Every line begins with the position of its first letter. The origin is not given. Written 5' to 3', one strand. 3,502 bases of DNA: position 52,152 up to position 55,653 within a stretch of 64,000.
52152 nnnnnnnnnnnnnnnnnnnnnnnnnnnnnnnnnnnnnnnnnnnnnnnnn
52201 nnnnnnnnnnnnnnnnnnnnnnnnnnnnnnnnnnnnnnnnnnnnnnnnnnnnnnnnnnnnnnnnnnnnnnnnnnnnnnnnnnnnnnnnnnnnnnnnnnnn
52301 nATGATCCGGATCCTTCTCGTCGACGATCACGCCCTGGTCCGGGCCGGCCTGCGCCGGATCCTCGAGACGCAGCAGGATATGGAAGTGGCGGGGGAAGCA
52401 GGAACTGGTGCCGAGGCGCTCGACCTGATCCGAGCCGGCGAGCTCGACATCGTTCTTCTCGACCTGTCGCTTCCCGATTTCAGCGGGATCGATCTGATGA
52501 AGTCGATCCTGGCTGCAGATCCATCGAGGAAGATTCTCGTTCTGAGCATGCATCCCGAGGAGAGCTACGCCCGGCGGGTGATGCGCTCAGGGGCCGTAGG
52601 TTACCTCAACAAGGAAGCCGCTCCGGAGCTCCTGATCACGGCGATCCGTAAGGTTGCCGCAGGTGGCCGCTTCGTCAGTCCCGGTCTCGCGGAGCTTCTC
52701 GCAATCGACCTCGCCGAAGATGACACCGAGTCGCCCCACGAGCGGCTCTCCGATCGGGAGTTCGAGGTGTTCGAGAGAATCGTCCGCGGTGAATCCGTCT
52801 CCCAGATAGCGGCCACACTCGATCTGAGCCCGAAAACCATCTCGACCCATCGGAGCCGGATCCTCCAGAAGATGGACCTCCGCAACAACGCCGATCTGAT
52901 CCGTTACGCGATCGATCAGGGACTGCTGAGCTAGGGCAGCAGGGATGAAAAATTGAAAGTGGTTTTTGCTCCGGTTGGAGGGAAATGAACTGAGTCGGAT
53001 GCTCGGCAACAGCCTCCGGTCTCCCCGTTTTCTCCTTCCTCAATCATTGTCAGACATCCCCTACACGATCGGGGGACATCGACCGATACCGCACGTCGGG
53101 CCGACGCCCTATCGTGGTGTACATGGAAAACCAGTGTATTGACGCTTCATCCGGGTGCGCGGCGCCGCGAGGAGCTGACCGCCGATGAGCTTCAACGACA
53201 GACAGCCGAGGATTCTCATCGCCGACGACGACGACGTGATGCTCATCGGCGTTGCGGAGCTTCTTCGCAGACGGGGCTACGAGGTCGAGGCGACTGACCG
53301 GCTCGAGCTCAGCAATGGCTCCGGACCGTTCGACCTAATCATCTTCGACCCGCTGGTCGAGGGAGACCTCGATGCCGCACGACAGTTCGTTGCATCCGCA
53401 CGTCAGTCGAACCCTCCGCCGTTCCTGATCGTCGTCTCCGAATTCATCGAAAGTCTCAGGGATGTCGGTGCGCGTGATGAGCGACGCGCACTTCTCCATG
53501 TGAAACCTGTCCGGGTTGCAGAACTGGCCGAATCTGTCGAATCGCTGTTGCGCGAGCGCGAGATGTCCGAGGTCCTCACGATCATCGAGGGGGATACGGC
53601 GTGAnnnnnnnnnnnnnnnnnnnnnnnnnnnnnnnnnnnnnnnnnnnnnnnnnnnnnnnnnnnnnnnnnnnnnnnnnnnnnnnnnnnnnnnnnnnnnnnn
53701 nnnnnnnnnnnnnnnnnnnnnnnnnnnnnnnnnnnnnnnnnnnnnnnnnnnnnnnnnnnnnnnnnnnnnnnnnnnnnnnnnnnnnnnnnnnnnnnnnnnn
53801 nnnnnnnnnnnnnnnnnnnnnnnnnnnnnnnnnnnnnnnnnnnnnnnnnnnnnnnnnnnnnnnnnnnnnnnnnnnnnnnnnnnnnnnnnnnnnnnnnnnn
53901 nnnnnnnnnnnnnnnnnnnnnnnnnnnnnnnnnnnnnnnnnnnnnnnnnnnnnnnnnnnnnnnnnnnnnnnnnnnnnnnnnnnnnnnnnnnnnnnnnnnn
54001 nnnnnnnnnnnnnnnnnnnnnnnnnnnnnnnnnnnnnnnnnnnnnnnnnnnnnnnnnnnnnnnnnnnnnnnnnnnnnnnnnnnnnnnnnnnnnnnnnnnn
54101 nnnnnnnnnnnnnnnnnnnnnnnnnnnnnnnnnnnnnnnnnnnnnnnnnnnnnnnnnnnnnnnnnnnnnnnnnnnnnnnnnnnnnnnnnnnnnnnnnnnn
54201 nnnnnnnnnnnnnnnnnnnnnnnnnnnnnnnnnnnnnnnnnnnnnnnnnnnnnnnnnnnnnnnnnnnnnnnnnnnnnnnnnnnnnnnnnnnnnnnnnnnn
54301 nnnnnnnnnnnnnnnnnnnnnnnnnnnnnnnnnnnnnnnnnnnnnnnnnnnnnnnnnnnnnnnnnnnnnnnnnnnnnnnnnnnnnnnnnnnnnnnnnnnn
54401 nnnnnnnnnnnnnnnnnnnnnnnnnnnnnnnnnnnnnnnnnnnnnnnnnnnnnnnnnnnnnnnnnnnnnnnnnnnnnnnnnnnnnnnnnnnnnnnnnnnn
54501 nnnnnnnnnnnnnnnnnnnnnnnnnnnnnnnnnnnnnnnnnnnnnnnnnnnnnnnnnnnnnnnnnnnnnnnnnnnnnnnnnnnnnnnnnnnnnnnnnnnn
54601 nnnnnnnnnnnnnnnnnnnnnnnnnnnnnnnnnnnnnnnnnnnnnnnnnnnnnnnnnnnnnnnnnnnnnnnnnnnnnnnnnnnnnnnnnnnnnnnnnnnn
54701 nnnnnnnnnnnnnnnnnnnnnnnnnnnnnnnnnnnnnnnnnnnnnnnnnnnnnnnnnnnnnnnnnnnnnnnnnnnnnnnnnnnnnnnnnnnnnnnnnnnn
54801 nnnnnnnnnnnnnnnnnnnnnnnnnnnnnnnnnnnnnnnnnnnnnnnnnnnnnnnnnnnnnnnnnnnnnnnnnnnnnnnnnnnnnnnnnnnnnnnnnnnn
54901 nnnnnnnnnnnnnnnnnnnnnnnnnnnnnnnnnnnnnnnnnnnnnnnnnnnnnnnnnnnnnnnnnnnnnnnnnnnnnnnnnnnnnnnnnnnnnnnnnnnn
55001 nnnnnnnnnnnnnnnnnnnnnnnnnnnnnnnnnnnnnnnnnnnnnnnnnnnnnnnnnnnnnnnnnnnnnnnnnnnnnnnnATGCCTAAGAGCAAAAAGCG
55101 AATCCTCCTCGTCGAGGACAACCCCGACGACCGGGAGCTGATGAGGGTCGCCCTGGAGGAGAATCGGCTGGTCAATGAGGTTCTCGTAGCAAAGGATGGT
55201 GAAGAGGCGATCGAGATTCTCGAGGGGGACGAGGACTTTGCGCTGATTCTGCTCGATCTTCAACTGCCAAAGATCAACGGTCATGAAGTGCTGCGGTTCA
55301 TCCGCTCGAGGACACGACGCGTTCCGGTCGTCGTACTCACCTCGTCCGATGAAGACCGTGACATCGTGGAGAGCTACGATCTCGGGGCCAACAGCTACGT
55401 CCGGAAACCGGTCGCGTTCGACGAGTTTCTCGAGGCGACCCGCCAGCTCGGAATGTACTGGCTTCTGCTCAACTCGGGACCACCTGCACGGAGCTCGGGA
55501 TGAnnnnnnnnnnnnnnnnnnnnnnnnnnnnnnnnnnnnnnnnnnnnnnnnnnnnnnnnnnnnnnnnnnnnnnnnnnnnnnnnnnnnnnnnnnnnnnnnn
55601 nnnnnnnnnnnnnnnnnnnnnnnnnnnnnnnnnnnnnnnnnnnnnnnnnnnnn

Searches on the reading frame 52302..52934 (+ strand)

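Call 7: search_protein_families(library=pfam, proteins=[window:52302-52934:+])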
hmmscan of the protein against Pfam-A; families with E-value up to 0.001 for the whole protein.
window:52302-52934:+ (210 aa): 4 families
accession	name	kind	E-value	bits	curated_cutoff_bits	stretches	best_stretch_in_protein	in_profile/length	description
PF00072.30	Response_reg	-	2.5e-27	95.7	30.2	1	4-116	1-111/111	Response regulator receiver domain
PF00196.25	GerE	-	8.1e-20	70.7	23.5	1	148-203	2-57/57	Bacterial regulatory proteins, luxR family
PF08281.18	Sigma70_r4_2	-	1.5e-05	25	25.7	1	147-191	9-54/54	Sigma-70, region 4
PF13936.12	HTH_38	-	0.00053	20.1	27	0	155-183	12-40/44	Helix-turn-helix domain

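Call 69: search_protein_families(library=pfam, proteins=[P0146], max_evalue=1)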
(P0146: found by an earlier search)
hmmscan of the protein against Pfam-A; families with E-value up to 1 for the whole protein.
P0146 (145 aa): 0 families

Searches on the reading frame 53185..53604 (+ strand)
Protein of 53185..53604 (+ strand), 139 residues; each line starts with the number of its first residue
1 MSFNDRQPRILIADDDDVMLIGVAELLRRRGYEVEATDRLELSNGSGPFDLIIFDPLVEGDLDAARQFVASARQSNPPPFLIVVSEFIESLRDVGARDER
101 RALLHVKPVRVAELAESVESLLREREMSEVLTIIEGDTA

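Call 50: search_protein_families(library=pfam, proteins=[window:53185-53604:+], max_evalue=0.01)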
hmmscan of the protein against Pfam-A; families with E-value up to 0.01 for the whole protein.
window:53185-53604:+ (139 aa): 1 family
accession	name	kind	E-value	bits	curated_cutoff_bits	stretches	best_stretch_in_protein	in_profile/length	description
PF00072.30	Response_reg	-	0.0011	19.6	30.2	1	10-60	1-54/111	Response regulator receiver domain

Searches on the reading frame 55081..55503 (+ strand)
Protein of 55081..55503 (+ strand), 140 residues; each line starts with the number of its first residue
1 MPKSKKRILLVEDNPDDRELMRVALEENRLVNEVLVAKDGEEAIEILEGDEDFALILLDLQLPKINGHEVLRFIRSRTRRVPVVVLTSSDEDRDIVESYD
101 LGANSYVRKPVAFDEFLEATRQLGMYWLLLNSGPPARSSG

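Call 50: search_protein_families(library=pfam, proteins=[window:55081-55503:+], max_evalue=0.01)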
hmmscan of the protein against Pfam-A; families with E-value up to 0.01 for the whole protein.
window:55081-55503:+ (140 aa): 4 families
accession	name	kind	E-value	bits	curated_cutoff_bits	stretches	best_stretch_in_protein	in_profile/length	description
PF00072.30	Response_reg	-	1e-25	90.5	30.2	1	8-120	1-110/111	Response regulator receiver domain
PF03709.21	OKR_DC_1_N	-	0.0018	18.9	29.3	1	33-95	19-78/111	Orn/Lys/Arg decarboxylase, N-terminal domain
PF20274.4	cREC_REC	-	0.0019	19.3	27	1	21-90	1-76/88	Cyclic-phosphate processing Receiver domain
PF13607.11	Succ_CoA_lig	-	0.0061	16.7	27.4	0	39-92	41-93/138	Succinyl-CoA ligase like flavodoxin domain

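Call 69: search_protein_families(library=pfam, proteins=[P0146], max_evalue=1)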
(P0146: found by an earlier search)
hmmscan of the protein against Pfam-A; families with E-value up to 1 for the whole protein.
P0146 (145 aa): 0 families
